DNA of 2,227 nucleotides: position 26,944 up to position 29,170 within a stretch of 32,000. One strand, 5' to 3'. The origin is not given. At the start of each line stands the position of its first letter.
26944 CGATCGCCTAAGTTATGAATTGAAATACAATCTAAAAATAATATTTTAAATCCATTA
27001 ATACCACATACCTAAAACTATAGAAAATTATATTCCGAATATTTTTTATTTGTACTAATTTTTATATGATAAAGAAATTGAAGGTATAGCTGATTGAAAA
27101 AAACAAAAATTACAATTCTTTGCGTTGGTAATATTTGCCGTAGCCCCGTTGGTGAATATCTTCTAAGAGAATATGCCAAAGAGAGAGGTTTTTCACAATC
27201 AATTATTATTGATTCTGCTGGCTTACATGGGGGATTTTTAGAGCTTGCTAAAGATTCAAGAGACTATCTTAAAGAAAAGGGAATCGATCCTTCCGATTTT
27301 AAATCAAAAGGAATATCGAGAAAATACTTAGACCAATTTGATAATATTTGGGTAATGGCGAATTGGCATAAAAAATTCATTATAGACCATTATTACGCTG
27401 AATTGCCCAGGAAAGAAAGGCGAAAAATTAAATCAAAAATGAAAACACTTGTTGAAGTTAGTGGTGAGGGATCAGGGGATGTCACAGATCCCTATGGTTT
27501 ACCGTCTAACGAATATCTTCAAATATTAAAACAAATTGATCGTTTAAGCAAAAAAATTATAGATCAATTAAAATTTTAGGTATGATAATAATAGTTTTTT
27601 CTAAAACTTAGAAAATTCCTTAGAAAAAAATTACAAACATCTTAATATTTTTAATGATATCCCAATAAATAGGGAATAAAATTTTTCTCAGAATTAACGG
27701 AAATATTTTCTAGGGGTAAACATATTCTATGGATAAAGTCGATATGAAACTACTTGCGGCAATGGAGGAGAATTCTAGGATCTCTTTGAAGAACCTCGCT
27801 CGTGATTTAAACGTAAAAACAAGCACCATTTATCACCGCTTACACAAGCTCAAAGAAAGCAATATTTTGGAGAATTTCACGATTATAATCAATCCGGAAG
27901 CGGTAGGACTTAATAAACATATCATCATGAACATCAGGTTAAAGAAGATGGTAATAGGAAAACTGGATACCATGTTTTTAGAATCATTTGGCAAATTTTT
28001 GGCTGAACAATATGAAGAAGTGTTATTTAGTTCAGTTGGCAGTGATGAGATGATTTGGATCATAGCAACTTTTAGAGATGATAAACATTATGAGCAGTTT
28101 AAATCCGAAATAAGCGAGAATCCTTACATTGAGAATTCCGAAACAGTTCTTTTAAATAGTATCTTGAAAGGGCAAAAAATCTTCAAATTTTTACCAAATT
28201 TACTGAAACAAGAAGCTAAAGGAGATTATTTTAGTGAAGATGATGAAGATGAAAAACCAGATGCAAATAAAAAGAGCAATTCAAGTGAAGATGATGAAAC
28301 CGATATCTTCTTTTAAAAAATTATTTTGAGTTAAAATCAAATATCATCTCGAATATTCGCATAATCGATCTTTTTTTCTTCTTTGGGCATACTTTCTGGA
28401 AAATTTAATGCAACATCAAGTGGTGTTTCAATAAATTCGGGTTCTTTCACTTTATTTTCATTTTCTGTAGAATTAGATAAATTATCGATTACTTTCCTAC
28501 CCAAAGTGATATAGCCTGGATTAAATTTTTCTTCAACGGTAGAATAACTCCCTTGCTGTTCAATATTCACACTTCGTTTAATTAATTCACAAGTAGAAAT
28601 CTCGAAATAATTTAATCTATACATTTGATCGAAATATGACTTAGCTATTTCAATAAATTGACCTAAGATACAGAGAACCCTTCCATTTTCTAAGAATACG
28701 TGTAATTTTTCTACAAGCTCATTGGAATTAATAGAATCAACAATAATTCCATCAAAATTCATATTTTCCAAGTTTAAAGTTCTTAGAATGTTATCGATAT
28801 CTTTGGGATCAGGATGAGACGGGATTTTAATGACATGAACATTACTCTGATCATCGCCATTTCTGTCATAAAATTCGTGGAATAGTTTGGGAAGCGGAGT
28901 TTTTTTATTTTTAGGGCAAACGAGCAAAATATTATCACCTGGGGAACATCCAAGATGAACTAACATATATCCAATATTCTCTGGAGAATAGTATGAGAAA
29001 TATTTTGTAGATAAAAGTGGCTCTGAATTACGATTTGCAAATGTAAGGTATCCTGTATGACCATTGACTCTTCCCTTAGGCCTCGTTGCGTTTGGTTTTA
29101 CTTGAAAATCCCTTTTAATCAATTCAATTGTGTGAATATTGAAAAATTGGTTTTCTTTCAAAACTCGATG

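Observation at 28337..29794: TrmI with a tandem, SAM-motif-less copy of its own catalytic domain: a single-chain analogue of eukaryotic Trm61/Trm6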

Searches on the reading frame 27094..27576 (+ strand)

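Call 47: search_protein_families(library=pfam, proteins=[window:27094-27576:+], max_evalue=0.00001)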
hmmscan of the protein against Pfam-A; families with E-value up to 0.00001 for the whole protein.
window:27094-27576:+ (161 aa): 1 family
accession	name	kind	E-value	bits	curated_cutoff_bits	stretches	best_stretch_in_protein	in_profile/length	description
PF01451.26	LMWPc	-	3e-21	76.6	23.2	1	6-154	1-142/144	Low molecular weight phosphotyrosine protein phosphatase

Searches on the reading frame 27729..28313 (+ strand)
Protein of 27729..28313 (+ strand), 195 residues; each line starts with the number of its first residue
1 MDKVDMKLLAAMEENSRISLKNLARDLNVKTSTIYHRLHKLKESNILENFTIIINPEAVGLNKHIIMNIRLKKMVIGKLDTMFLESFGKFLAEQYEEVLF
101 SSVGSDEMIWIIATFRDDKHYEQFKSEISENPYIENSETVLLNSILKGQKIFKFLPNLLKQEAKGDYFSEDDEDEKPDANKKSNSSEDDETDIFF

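Call 47: search_protein_families(library=pfam, proteins=[window:27729-28313:+], max_evalue=0.00001)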
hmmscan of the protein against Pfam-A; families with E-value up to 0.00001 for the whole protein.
window:27729-28313:+ (195 aa): 2 families
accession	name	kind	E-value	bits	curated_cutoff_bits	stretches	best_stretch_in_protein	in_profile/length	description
PF13404.12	HTH_AsnC-type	-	5.9e-10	39.2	27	1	1-42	1-42/42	AsnC-type helix-turn-helix domain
PF13412.12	HTH_24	-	3.6e-08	33.3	21.9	1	1-47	1-47/48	Winged helix-turn-helix DNA-binding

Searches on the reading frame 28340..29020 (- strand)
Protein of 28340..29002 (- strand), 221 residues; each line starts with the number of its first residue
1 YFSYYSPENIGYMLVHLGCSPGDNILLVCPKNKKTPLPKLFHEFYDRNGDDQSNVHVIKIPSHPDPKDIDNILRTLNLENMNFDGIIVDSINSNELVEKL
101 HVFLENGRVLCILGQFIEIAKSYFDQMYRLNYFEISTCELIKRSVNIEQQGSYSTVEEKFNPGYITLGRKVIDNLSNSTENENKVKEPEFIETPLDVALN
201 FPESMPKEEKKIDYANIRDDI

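Call 3: search_protein_families(library=pfam, proteins=[window:28340-29002:-], max_evalue=1)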
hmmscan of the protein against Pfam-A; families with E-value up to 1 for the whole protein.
window:28340-29002:- (221 aa): 1 family
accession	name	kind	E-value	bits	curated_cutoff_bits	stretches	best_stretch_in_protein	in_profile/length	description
PF08704.16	GCD14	-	0.16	12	26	1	82-158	113-189/247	tRNA methyltransferase complex GCD14 subunit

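Call 5: find_homologous_proteins(query=window:28340-29002:-, max_evalue=0.001)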
Query window:28340-29002:- (221 aa): 1 proteins with E <= 0.001 among 102 candidates.
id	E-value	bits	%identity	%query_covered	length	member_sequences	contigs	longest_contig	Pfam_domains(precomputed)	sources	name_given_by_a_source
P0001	5.0e-61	224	50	100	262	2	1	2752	-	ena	-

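Call 8: find_encoding_contigs(protein=P0001, flank=5000)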
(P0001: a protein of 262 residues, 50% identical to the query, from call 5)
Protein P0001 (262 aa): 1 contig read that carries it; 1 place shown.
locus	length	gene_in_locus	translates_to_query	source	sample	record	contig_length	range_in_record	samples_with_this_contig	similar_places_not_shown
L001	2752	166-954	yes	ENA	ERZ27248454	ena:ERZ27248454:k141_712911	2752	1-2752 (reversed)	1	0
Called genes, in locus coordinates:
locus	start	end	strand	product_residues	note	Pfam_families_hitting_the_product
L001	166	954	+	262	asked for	-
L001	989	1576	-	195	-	PF13404:HTH_AsnC-type, PF13412:HTH_24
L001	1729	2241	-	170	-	PF01451:LMWPc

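Call 18: search_solved_structures(query=A2, max_evalue=10, show_alignments=3)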
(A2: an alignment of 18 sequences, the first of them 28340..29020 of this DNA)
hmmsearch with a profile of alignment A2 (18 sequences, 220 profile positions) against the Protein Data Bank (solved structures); distinct sequences matched with E-value up to 10: 7.
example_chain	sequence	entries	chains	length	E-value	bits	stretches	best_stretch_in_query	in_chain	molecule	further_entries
1yb2_A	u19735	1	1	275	2.4e-09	40.3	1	18-170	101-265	hypothetical protein Ta0852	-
3mb5_A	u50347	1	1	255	0.0004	23.3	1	20-174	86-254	SAM-dependent methyltransferase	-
3lga_A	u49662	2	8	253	0.0011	21.9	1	20-173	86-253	SAM-dependent methyltransferase | SAM-dependent methyltransferase, putative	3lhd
2mr5_A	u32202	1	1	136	0.011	18.6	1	29-130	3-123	De novo designed Protein OR457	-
4j29_A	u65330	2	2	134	0.08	15.8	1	29-131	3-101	Engineered Protein OR258 | DE NOVO DESIGNED PROTEIN OR258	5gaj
6uv0_A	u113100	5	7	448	0.13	15.1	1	5-69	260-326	Probable ATP-dependent RNA helicase DDX17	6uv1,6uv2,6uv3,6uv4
5tze_C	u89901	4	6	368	0.18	14.6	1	59-105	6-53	Glycosyl transferase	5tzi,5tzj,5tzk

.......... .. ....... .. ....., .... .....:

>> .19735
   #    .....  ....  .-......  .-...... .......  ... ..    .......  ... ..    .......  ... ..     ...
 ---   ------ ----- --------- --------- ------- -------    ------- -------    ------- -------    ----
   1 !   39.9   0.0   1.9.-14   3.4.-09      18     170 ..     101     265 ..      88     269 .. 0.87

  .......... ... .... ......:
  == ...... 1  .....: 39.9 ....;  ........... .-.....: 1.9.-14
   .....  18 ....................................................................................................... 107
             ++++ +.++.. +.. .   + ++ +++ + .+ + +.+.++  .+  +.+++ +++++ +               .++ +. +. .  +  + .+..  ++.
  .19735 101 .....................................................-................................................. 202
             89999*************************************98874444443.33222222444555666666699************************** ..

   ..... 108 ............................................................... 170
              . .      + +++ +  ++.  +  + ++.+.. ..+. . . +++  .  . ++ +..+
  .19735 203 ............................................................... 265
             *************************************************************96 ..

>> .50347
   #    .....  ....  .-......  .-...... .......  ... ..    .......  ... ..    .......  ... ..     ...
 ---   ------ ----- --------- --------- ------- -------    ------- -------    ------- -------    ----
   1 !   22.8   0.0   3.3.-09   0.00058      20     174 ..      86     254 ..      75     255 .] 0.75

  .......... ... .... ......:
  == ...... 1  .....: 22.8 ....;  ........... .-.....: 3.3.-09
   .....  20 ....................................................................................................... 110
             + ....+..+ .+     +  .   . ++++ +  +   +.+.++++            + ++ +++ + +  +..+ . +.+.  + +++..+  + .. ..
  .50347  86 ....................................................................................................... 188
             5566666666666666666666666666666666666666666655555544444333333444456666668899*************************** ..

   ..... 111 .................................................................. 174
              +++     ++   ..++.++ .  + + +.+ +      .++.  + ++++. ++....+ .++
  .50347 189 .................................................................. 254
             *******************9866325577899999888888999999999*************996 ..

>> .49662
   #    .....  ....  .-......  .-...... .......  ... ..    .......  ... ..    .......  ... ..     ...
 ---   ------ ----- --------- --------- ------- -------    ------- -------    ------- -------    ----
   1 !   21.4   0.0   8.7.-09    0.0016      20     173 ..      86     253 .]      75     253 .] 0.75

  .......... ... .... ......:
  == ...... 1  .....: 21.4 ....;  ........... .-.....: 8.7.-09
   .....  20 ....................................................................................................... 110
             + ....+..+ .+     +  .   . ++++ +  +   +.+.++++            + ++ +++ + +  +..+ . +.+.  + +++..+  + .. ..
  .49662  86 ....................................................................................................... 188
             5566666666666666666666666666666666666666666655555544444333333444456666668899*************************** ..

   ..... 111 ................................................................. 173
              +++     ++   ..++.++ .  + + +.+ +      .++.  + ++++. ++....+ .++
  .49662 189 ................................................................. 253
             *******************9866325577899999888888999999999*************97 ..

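Call 26: search_protein_families(library=pfam, alignment_id=A2, max_evalue=10)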
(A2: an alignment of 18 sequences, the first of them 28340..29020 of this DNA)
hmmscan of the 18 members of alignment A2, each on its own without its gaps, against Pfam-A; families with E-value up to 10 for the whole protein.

A. member 1, window:28340-29020:- (227 aa): 1 family
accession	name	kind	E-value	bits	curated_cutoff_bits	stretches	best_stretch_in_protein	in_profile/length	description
PF08704.16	GCD14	-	0.17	11.9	26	1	88-164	113-189/247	tRNA methyltransferase complex GCD14 subunit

B. families by the number of members that match (of 18 scanned): 11 families
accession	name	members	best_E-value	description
PF08704.16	GCD14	12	0.0025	tRNA methyltransferase complex GCD14 subunit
PF07880.17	T4_gp9_10_N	1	0.011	Bacteriophage T4 gp9/10-like protein, N-terminal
PF22882.2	GT-D-like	1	0.03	GT-D fold-like domain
PF18527.6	STT3_PglB_C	1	0.031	STT3/PglB C-terminal beta-barrel domain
PF09231.15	RDV-p3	1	0.039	Rice dwarf virus p3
PF00763.28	THF_DHG_CYH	1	0.062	Tetrahydrofolate dehydrogenase/cyclohydrolase, catalytic domain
PF03602.21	Cons_hypoth95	1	0.083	Conserved hypothetical protein 95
PF02572.21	CobA_CobO_BtuR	1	0.11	ATP:corrinoid adenosyltransferase BtuR/CobO/CobP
PF15595.11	Imm51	1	0.13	Immunity protein 51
PF21812.2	DUF6881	1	0.15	Domain of unknown function (DUF6881)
PF24157.1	DUF7408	1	0.2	Domain of unknown function (DUF7408)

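Call 32: search_protein_representatives(alignment_id=A2)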
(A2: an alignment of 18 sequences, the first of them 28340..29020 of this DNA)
Query: 18 sequences, 220 profile positions. Proteins with E-value up to 0.001 (for the whole library): 201; up to 1e-10: 28; up to 1e-30: 12. The best 150 are listed.
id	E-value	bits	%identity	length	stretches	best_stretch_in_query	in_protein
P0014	2.3e-84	298.8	-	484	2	3-219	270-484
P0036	2.3e-80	285.7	-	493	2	4-220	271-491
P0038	6.9e-77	274.3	-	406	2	2-218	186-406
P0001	4.3e-74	265.2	-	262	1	2-219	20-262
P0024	1.8e-73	263.2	-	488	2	2-220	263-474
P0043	2.3e-73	262.8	-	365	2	2-220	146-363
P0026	2.8e-72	259.3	-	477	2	1-218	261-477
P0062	4.1e-71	255.5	-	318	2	2-220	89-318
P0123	3.0e-46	174.2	-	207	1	20-220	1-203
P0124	2.5e-39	151.5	-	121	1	98-218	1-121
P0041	1.1e-32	129.8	-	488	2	8-185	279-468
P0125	8.6e-32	126.9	-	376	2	2-119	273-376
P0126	3.7e-24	101.9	-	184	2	75-171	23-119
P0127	1.8e-21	93.1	-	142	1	71-172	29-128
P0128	1.4e-20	90.3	-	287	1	7-191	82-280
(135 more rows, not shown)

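Call 33: predict_structure(alignment_id=A2)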
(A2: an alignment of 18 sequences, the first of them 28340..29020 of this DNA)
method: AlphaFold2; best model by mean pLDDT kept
length: 227 residues; sequences in the alignment: 18
mean_pLDDT: 78.1   pTM: 0.69
mean pLDDT of the five models: 78.1, 77.8, 77.8, 76.8, 76.6
residues with pLDDT >= 90: 81; 70-90: 79; 50-70: 39; < 50: 28
segments of 3 or more residues with pLDDT < 50: 1-3, 182-189, 194-196, 198-209
pLDDT, mean of each block of 10 residues (from residue 1): 57 86 88 90 85 68 92 86 82 94 93 94 92 95 86 73 77 86 47 49 44 64 62
secondary structure, 60 per line:
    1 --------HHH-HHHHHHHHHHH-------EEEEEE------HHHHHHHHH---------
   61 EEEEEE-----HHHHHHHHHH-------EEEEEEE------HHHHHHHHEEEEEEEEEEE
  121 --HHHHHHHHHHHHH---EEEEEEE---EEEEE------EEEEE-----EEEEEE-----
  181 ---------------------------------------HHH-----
elements in order: H13-23 E31-36 H43-51 E61-66 H72-81 E89-95 H102-109 E110-120 H123-135 E139-145 E149-153 E160-164 E170-175

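Call 38: fold_search(model_id=the predicted structure, library=pdb)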
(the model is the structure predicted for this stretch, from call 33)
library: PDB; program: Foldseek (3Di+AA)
matches with E <= 10: 1464; with E <= 0.001: 115
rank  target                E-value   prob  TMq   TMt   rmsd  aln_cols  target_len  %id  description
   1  2b25_B                1.5e-09  1.00  0.50  0.48   6.9       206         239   13  Human putative tRNA(1-methyladenosine)methyltransferase (released 2005-09-27)
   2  5erg_A                6.4e-09  1.00  0.52  0.36   8.1       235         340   16  Crystal structure of the two-subunit tRNA m1A58 methyltransferase TRM6-TRM61 in complex with SAM (released 2016-09-14)
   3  5eqj_A                1.8e-08  1.00  0.52  0.37   8.0       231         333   16  Crystal structure of the two-subunit tRNA m1A58 methyltransferase from Saccharomyces cerevisiae (released 2016-09-14)
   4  2b25_A                2.4e-08  1.00  0.50  0.45   7.7       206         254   14  Human putative tRNA(1-methyladenosine)methyltransferase (released 2005-09-27)
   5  3lhd_A                3.3e-08  1.00  0.53  0.48   7.0       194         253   12  Crystal structure of P. abyssi tRNA m1A58 methyltransferase in complex with S-adenosyl-L-homocysteine (released 2010-05-19)
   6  3mb5                  2.7e-07  1.00  0.51  0.46   6.9       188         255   12  Crystal structure of P. abyssi tRNA m1A58 methyltransferase in complex with S-adenosyl-L-methionine (released 2010-05-12)
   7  1o54                  2.9e-07  1.00  0.52  0.45   6.1       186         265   10  Crystal structure of SAM-dependent O-methyltransferase (TM0748) from Thermotoga maritima at 1.65 A resolution (released 2003-08-19)
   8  5ccx_A                3.7e-07  1.00  0.49  0.40   7.7       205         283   13  Structure of the product complex of tRNA m1A58 methyltransferase with tRNA3Lys as substrate (released 2015-11-04)
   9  5cd1_A                6.2e-07  1.00  0.49  0.40   8.7       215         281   13  Structure of an asymmetric tetramer of human tRNA m1A58 methyltransferase in a complex with SAH and tRNA3Lys (released 2015-11-04)
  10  2pwy_B                9.7e-07  1.00  0.49  0.45   6.5       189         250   13  Crystal Structure of a m1A58 tRNA methyltransferase (released 2008-02-26)
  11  5ccb_A                1.0e-06  1.00  0.49  0.40   7.9       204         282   12  Crystal structure of human m1A58 methyltransferase in a complex with tRNA3Lys and SAH (released 2015-11-04)
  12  5ccb_B                1.2e-06  1.00  0.48  0.32   5.1       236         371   14  Crystal structure of human m1A58 methyltransferase in a complex with tRNA3Lys and SAH (released 2015-11-04)
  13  1i9g                  1.6e-06  1.00  0.50  0.44   6.3       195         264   11  CRYSTAL STRUCTURE OF AN ADOMET DEPENDENT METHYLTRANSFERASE (released 2001-09-26)
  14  5cd1_B                1.7e-06  1.00  0.51  0.38   6.4       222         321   14  Structure of an asymmetric tetramer of human tRNA m1A58 methyltransferase in a complex with SAH and tRNA3Lys (released 2015-11-04)
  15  5c1i_B                1.8e-06  1.00  0.49  0.45   6.3       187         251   12  m1A58 tRNA methyltransferase mutant - D170A (released 2015-06-24)
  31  1yb2                  8.4e-06  1.00  0.42  0.41   8.0       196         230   16  Structure of a putative methyltransferase from Thermoplasma acidophilum. (released 2005-02-01)
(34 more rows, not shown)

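Call 65: find_encoding_contigs(protein=P0123, flank=3000, max_places=3)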
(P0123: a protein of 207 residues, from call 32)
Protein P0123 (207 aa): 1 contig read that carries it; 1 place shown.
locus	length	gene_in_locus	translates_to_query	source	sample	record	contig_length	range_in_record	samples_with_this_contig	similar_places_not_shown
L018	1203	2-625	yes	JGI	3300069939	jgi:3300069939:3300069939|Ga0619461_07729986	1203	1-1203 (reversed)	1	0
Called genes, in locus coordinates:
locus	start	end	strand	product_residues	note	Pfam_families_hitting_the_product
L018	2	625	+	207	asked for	PF08704:GCD14 (weak)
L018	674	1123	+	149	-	PF01502:PRA-CH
